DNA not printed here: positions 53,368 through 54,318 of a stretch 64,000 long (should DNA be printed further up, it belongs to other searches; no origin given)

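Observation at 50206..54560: Nitrate-assimilation operon with a sulfite-oxidase-fold Moco protein where a nitrate reductase is expected, framed by two PII-like genes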

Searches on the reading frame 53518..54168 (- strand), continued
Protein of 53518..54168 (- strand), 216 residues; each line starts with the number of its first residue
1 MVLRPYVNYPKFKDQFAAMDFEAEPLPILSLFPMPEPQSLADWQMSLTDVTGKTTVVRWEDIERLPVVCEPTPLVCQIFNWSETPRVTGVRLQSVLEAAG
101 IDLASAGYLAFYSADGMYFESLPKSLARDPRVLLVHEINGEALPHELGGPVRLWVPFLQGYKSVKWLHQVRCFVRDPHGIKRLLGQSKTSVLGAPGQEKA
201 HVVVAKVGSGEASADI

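Call 75: find_homologous_proteins(query=L074:9995-11128:+, max_evalue=1e-20)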
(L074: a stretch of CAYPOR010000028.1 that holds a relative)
Query L074:9995-11128:+ (377 aa): 583 proteins with E <= 1e-20 among 4753 candidates; the best 120 are listed.
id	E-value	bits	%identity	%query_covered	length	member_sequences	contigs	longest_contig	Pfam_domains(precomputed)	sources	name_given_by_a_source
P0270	9.1e-243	823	97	100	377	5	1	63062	PF00543.28,PF00174.26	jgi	jgi:nitrogen regulatory protein PII 2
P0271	7.9e-210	714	84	100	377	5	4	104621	PF00543.28,PF00174.26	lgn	-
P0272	3.0e-199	680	79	100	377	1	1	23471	PF00543.28,PF00174.26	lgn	-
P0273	6.3e-196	669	78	100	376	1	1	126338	PF00543.28,PF00174.26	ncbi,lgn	ncbi:MAG: molybdopterin-dependent oxidoreductase [Nitrospirota bacterium]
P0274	6.1e-172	590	71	97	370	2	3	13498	PF00543.28,PF00174.26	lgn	-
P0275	1.6e-166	572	67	100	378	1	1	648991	PF00543.28,PF00174.26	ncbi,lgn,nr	ncbi:MAG: molybdopterin-dependent oxidoreductase [Nitrospira sp.]|nr:molybdopterin-dependent oxidore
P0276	4.1e-157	541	65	100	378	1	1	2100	PF00543.28,PF00174.26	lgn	-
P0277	5.2e-156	537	65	100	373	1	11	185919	PF00543.28,PF00174.26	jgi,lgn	jgi:nitrogen regulatory protein PII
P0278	1.1e-155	536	64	99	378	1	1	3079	PF00543.28,PF00174.26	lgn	-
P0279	6.7e-139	481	58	100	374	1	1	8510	PF00543.28,PF00174.26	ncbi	-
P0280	2.6e-137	476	59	98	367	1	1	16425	PF00543.28,PF00174.26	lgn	-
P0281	5.1e-136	472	57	99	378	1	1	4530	PF00543.28,PF00174.26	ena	-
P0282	1.8e-135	470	56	98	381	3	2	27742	PF00543.28,PF00174.26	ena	-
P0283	2.3e-134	466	56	98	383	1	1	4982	PF00543.28,PF00174.26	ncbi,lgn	-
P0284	6.5e-134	465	56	99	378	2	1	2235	PF00543.28,PF00174.26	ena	-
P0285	3.2e-133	462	56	98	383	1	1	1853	PF00543.28,PF00174.26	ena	-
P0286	8.3e-131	454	54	100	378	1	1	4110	PF00543.28,PF00174.26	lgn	-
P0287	4.3e-130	452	53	100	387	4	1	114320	PF00543.28,PF00174.26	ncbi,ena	-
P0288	1.7e-129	450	55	100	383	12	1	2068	PF00543.28,PF00174.26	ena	-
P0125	2.0e-129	450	54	100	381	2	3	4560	PF00543.28,PF00174.26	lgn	-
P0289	7.1e-129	448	58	98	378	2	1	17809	PF00543.28,PF00174.26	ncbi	-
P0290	1.2e-128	447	53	99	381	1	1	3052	PF00543.28,PF00174.26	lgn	-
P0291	1.9e-128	447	55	98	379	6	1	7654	PF00543.28,PF00174.26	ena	-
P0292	3.0e-128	446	54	98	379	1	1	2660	PF00543.28,PF00174.26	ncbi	-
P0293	8.8e-128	444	54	98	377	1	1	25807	PF00543.28,PF00174.26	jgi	-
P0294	1.2e-127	444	57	98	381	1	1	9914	PF00543.28,PF00174.26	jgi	jgi:DMSO/TMAO reductase YedYZ molybdopterin-dependent catalytic subunit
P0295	1.3e-127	444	55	98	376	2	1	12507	PF00543.28,PF00174.26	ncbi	-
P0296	2.3e-127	443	56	98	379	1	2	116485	PF00543.28,PF00174.26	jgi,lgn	jgi:nitrogen regulatory protein PII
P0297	3.7e-127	442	53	98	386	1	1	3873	PF00543.28,PF00174.26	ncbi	-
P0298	3.9e-127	442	54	99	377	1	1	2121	PF00543.28,PF00174.26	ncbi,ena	-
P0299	4.0e-127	442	55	98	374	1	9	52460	PF00543.28,PF00174.26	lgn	-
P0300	4.2e-127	442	54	98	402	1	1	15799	PF00543.28,PF00174.26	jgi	jgi:nitrogen regulatory protein PII 2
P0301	5.4e-127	442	55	98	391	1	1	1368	PF00543.28,PF00174.26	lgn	-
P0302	8.9e-127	441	56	98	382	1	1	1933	PF00543.28,PF00174.26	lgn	-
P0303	2.3e-126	440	56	97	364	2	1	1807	PF00543.28,PF00174.26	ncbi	ncbi:MAG: P-II family nitrogen regulator, partial [Candidatus Manganitrophaceae bacterium]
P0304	2.8e-126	440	54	98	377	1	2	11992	PF00543.28,PF00174.26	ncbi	-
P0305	4.0e-126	439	52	100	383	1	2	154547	PF00543.28,PF00174.26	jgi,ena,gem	-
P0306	9.2e-126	438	56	100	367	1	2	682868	PF00543.28,PF00174.26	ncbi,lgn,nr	ncbi:MAG: molybdopterin-dependent oxidoreductase [Nitrospirae bacterium]|nr:molybdopterin-dependent 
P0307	2.4e-125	436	52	100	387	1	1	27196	PF00543.28,PF00174.26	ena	-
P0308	2.5e-125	436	52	100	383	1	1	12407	PF00543.28,PF00174.26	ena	-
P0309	3.1e-125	436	53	99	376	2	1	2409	PF00543.28,PF00174.26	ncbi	-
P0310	4.0e-125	436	56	98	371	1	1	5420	PF00543.28,PF00174.26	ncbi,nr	ncbi:MAG: hypothetical protein EPO39_19275 [Candidatus Manganitrophaceae bacterium]|nr:MAG: hypothet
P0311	4.9e-125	435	55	98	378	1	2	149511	PF00543.28,PF00174.26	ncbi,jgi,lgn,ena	-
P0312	6.0e-125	435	54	98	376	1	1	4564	PF00543.28,PF00174.26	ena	-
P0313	1.5e-124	434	54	98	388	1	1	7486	PF00543.28,PF00174.26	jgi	jgi:nitrogen regulatory protein PII 2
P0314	2.0e-124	433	54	99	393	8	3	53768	PF00543.28,PF00174.26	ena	-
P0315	3.3e-124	433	53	98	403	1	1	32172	PF00543.28,PF00174.26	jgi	jgi:nitrogen regulatory protein PII 2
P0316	4.1e-124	432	55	97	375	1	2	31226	PF00543.28,PF00174.26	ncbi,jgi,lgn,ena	-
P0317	4.4e-124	432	55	98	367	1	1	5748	PF00543.28,PF00174.26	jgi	jgi:nitrogen regulatory protein P-II 1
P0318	5.8e-124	432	54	98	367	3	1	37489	PF00543.28,PF00174.26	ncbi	-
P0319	8.9e-124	431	55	98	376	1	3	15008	PF00543.28,PF00174.26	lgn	-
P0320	1.2e-123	431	53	98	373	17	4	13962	PF00543.28,PF00174.26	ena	-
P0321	1.8e-123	430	54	98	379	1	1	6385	PF00543.28,PF00174.26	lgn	-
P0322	4.2e-123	429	52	98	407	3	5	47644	PF00543.28,PF00174.26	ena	-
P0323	4.4e-123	429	55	98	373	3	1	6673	PF00543.28,PF00174.26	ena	-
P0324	5.3e-123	429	54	98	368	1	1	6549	PF00543.28,PF00174.26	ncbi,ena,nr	ncbi:MAG TPA: molybdopterin-dependent oxidoreductase [Candidatus Manganitrophaceae bacterium]|nr:mol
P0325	6.5e-123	428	52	100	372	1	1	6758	PF00543.28,PF00174.26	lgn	-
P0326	9.6e-123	428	54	98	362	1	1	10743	PF00543.28,PF00174.26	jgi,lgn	jgi:nitrogen regulatory protein P-II 1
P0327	2.3e-122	427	55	98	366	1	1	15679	PF00543.28,PF00174.26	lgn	-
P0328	3.0e-122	426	53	98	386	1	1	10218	PF00543.28,PF00174.26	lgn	-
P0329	3.5e-122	426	54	98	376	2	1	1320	PF00543.28,PF00174.26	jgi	jgi:nitrogen regulatory protein PII 2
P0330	9.0e-122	425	55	98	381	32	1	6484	PF00543.28,PF00174.26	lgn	-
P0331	9.3e-122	425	55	98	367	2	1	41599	PF00543.28,PF00174.26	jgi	jgi:DMSO/TMAO reductase YedYZ molybdopterin-dependent catalytic subunit/nitrogen regulatory protein 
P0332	9.7e-122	425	54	98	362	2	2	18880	PF00543.28,PF00174.26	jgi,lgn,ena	-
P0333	1.4e-121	424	53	98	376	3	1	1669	PF00543.28,PF00174.26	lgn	-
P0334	8.5e-121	421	53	98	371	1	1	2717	PF00543.28,PF00174.26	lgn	-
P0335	1.5e-120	421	53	99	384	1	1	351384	PF00543.28,PF00174.26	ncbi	ncbi:MAG: molybdopterin-dependent oxidoreductase [Leptospirillum sp.]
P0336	3.9e-120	419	54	97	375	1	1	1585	PF00543.28,PF00174.26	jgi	-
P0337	5.5e-120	419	50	98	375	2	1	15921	PF00543.28,PF00174.26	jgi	jgi:nitrogen regulatory protein PII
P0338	6.6e-120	419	54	98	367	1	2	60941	PF00543.28,PF00174.26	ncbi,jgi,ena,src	-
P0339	2.6e-119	417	54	98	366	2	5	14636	PF00543.28,PF00174.26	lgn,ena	-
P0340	3.0e-119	416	54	98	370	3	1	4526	PF00543.28,PF00174.26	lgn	-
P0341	3.1e-119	416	52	98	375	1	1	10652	PF00543.28,PF00174.26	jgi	-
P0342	6.6e-119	415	54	98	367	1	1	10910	PF00543.28,PF00174.26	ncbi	-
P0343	8.0e-119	415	52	98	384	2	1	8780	PF00543.28,PF00174.26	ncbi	-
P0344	3.3e-117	410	53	98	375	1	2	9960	PF00543.28,PF00174.26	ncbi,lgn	-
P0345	8.3e-117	408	50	98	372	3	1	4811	PF00543.28,PF00174.26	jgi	-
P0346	1.2e-116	408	54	97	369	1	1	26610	PF00543.28,PF00174.26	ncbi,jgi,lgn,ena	-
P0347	1.2e-116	408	54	98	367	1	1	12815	PF00543.28,PF00174.26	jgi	jgi:DMSO/TMAO reductase YedYZ molybdopterin-dependent catalytic subunit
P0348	2.2e-116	407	53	97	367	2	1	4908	PF00543.28,PF00174.26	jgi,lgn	-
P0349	3.8e-116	406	51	98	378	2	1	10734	PF00543.28,PF00174.26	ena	-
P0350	4.9e-116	406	54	98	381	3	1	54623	PF00543.28,PF00174.26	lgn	-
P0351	6.2e-116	405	49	99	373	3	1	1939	PF00543.28,PF00174.26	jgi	jgi:nitrogen regulatory protein PII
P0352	1.0e-115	405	52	98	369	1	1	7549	PF00543.28,PF00174.26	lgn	-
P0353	2.7e-115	403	54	92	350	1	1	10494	PF00543.28,PF00174.26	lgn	-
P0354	9.8e-115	402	51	98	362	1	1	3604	PF00543.28,PF00174.26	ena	-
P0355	2.4e-114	400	49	99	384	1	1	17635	PF00543.28,PF00174.26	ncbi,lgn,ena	ncbi:MAG: molybdopterin-dependent oxidoreductase [Nitrospirota bacterium]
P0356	7.8e-114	399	51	98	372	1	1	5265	PF00543.28,PF00174.26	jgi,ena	-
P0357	1.0e-113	398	50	98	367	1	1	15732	PF00543.28,PF00174.26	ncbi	-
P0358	1.1e-113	398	51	98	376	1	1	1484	PF00543.28,PF00174.26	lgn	-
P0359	1.1e-113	398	51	98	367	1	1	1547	PF00543.28,PF00174.26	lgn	-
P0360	1.4e-113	398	51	98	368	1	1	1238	PF00543.28,PF00174.26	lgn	-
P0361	6.6e-113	396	51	98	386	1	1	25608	PF00543.28,PF00174.26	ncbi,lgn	-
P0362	1.2e-112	395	51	99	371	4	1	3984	PF00543.28,PF00174.26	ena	-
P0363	1.2e-112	395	51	98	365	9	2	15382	PF00543.28,PF00174.26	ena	-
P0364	2.5e-112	394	53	92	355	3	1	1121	PF00543.28,PF00174.26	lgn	-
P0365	3.1e-112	393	51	98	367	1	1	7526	PF00543.28,PF00174.26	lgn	-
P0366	3.5e-112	393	51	98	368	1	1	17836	PF00543.28,PF00174.26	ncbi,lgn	-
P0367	3.7e-112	393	51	98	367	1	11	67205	PF00543.28,PF00174.26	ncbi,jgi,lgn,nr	ncbi:MAG: molybdopterin-dependent oxidoreductase [Nitrospira sp.]|nr:hypothetical protein [Candidatu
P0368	3.8e-112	393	49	98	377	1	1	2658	PF00543.28,PF00174.26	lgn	-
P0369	4.0e-112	393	52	98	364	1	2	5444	PF00543.28,PF00174.26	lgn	-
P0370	6.8e-112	392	52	98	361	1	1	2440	PF00543.28,PF00174.26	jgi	jgi:DMSO/TMAO reductase YedYZ molybdopterin-dependent catalytic subunit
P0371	1.6e-111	391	49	98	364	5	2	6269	PF00543.28,PF00174.26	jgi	-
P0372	1.7e-111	391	51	98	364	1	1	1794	PF00543.28,PF00174.26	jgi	jgi:nitrogen regulatory protein PII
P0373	1.8e-111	391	51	98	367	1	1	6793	PF00543.28,PF00174.26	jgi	-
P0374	2.2e-111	391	49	98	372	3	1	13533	PF00543.28,PF00174.26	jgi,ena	-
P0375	2.9e-111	390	49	99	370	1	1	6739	PF00543.28,PF00174.26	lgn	-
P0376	4.0e-111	390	50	94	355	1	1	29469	PF00543.28,PF00174.26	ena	-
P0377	1.3e-110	388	51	98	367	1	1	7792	PF00543.28,PF00174.26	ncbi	ncbi:MAG: molybdopterin-dependent oxidoreductase [Nitrospiria bacterium]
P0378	1.5e-110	388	50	98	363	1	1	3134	PF00543.28,PF00174.26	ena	-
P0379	1.7e-110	388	51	98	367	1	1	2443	PF00543.28,PF00174.26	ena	-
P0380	1.0e-109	385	56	85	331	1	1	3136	PF00543.28,PF00174.26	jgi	jgi:nitrogen regulatory protein PII/DMSO/TMAO reductase YedYZ molybdopterin-dependent catalytic subu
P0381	1.2e-109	385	51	98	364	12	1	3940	PF00543.28,PF00174.26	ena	-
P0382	1.7e-109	384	49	98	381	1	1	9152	PF00543.28,PF00174.26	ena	-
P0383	2.6e-109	384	50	98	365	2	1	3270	PF00543.28,PF00174.26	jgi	jgi:nitrogen regulatory protein PII 2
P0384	3.5e-109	383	50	98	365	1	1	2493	PF00543.28,PF00174.26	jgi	jgi:DMSO/TMAO reductase YedYZ molybdopterin-dependent catalytic subunit/nitrogen regulatory protein 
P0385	4.0e-109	383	50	98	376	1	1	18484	PF00543.28,PF00174.26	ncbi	-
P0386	2.1e-108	381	48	98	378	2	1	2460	PF00543.28,PF00174.26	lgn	-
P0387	3.1e-108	380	49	98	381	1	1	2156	PF00543.28,PF00174.26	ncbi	-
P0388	8.7e-108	379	50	98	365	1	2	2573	PF00543.28,PF00174.26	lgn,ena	-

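Call 76: find_related_loci(query=P0140, collection=metagenome_contigs, flank=8000)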
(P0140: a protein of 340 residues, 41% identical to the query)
Query P0140 (340 aa) in metagenome_contigs; peptide patterns used: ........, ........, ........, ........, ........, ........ (x = any residue, [..] = any of these).
157 stretches matched a pattern; 13 encode a relative of the query (tblastn E <= 1e-3); 13 distinct loci.
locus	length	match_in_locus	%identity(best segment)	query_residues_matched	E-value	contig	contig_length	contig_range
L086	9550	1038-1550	34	170-330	2e-17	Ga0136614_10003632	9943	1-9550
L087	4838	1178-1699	31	164-320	2e-17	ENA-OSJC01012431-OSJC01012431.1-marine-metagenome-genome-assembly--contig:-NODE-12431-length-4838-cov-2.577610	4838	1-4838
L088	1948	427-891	30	184-320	2e-16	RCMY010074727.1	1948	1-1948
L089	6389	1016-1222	46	257-325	4e-16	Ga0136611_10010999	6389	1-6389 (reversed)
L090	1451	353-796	32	171-316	3e-15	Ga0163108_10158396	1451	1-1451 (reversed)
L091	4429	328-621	38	219-317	3e-14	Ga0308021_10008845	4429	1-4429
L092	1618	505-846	37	221-340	8e-14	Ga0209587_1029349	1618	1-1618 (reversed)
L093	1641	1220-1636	28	187-307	1e-13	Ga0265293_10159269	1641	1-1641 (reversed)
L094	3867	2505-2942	32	184-311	3e-13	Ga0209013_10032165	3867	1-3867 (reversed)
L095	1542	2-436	29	185-311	2e-13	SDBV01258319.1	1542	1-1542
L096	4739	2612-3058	31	182-309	6e-13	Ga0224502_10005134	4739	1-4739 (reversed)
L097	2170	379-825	30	182-309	3e-12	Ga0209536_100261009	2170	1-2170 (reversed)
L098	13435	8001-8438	31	184-311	2e-11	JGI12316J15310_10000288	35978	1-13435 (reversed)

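Call 77: find_encoding_contigs(protein=P0148, flank=7000, max_places=4)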
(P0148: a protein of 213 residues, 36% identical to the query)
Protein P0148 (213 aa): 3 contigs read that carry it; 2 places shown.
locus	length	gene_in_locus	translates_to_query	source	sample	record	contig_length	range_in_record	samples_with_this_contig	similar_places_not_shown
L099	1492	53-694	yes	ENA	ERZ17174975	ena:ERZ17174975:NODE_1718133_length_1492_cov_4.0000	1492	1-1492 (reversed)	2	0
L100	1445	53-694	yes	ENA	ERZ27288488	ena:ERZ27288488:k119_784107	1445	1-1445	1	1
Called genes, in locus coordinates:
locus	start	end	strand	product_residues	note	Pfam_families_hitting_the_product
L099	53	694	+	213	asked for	PF00174:Oxidored_molyb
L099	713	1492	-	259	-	?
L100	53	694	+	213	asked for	PF00174:Oxidored_molyb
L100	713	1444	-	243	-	?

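Call 78: find_encoding_contigs(protein=P0142, flank=7000, max_places=4)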
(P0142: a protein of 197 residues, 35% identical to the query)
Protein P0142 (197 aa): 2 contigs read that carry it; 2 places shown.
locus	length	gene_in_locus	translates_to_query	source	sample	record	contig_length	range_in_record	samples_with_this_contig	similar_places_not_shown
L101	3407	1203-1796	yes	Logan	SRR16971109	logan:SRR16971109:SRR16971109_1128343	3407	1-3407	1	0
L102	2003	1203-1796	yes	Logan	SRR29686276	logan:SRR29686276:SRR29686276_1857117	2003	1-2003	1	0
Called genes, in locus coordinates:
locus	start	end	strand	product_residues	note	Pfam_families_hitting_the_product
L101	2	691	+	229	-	?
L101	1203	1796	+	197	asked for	PF00174:Oxidored_molyb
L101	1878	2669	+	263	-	PF02585:PIG-L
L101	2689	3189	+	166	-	PF00174:Oxidored_molyb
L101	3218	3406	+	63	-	?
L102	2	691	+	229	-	?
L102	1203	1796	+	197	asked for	PF00174:Oxidored_molyb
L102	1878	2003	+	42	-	?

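Call 79: find_encoding_contigs(protein=P0130, flank=7000, max_places=4)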
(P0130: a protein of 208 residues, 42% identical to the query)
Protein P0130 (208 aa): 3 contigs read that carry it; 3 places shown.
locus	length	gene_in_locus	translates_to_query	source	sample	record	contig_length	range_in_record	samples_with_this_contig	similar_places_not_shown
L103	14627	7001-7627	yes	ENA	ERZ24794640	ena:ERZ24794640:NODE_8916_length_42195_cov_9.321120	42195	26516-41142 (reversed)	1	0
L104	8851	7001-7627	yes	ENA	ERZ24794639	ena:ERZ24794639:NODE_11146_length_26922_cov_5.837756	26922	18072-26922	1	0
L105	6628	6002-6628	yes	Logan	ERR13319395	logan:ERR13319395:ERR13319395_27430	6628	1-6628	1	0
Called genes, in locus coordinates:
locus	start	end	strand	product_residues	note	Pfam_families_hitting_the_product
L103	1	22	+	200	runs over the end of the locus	PF00081:Sod_Fe_N, PF02777:Sod_Fe_C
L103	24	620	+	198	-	PF08984:DUF1858 (weak), PF01521:Fe-S_biosyn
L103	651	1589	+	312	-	PF01207:Dus, PF01180:DHO_dh (faint), PF00977:His_biosynth (weak)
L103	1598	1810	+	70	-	-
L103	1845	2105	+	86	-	PF01866:Diphthamide_syn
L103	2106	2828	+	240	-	PF01866:Diphthamide_syn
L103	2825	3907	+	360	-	PF04055:Radical_SAM, PF08608:Wyosine_form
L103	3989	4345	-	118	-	-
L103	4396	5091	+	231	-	PF00970:FAD_binding_6, PF08022:FAD_binding_8 (weak), PF00175:NAD_binding_1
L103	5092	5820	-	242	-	PF01978:TrmB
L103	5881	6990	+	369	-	PF00155:Aminotran_1_2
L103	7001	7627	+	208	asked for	PF00174:Oxidored_molyb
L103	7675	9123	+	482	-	PF19295:SufBD_N, PF01458:SUFBD_core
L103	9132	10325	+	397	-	PF00155:Aminotran_1_2, PF00266:Aminotran_5, PF01041:DegT_DnrJ_EryC1 (faint), PF01053:Cys_Met_Meta_PP, PF03841:SelA (faint)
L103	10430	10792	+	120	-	PF01592:NifU_N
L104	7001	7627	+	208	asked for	PF00174:Oxidored_molyb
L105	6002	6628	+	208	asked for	PF00174:Oxidored_molyb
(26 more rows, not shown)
